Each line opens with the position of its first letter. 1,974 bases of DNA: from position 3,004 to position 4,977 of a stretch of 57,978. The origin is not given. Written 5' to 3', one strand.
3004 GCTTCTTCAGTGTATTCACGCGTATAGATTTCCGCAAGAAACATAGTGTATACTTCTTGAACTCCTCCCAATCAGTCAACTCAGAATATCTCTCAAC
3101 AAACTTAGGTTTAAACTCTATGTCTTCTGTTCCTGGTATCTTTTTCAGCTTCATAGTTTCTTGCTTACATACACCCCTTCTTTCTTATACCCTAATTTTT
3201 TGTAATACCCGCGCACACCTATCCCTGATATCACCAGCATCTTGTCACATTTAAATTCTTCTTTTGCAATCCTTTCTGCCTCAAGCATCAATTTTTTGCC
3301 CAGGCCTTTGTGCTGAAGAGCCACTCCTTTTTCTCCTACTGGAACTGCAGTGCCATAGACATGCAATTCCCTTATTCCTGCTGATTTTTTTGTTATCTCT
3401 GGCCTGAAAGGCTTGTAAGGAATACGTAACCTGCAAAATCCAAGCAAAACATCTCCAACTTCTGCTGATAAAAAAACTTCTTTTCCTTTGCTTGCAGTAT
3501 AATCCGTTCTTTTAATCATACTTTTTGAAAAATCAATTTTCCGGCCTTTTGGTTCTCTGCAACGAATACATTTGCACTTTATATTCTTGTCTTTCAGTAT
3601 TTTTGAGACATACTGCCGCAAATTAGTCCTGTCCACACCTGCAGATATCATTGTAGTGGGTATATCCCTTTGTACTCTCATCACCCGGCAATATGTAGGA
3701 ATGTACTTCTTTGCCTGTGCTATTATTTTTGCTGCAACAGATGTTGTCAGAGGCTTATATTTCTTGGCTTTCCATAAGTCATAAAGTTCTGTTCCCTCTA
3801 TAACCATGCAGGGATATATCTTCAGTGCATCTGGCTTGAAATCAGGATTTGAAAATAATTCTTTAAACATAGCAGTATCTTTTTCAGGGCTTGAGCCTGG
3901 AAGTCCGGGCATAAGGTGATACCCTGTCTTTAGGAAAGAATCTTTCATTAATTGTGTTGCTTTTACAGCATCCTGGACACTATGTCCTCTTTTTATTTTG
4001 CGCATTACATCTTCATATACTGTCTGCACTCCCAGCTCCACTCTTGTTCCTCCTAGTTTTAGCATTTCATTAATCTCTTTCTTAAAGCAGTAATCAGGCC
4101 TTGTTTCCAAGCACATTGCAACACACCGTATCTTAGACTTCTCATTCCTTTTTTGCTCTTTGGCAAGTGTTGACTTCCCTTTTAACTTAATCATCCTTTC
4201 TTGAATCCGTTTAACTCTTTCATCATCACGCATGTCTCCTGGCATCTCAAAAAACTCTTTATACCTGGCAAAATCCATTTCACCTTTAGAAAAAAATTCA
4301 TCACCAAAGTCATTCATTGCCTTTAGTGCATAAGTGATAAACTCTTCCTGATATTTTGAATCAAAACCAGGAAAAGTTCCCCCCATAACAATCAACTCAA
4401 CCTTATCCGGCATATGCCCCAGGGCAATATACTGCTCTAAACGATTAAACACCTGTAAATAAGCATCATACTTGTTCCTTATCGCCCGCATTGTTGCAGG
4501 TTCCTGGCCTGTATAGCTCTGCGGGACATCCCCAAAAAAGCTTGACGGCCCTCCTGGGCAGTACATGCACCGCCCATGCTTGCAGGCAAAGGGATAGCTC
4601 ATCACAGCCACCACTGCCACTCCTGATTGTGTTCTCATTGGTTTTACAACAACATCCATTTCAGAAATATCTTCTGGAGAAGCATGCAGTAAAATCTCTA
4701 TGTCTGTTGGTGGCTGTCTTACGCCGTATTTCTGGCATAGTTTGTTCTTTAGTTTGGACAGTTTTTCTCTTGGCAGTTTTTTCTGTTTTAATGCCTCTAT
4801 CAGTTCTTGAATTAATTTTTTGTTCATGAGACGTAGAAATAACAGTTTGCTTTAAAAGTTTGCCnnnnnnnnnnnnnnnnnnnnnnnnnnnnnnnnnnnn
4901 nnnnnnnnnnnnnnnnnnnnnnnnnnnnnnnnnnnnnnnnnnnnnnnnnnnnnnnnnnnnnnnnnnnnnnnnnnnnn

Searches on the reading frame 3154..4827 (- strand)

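Call 45: search_protein_families(library=pfam, proteins=[window:3154-4827:-], max_evalue=0.00001)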
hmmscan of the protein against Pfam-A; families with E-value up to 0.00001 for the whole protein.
window:3154-4827:- (558 aa): 4 families
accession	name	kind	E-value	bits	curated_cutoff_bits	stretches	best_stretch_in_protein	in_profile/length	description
PF16199.10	Radical_SAM_C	-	1.1e-19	70.7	31.9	1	332-410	1-82/85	Radical_SAM C-terminal domain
PF04055.27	Radical_SAM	-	2.7e-14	54.1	29.5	1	82-315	7-157/166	Radical SAM superfamily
PF23613.1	ELP3_N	-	2.2e-07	31.2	27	1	4-66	7-69/70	ELP3 N-terminal domain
PF00583.31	Acetyltransf_1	-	3e-07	31.1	20.7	1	441-547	25-116/116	Acetyltransferase (GNAT) family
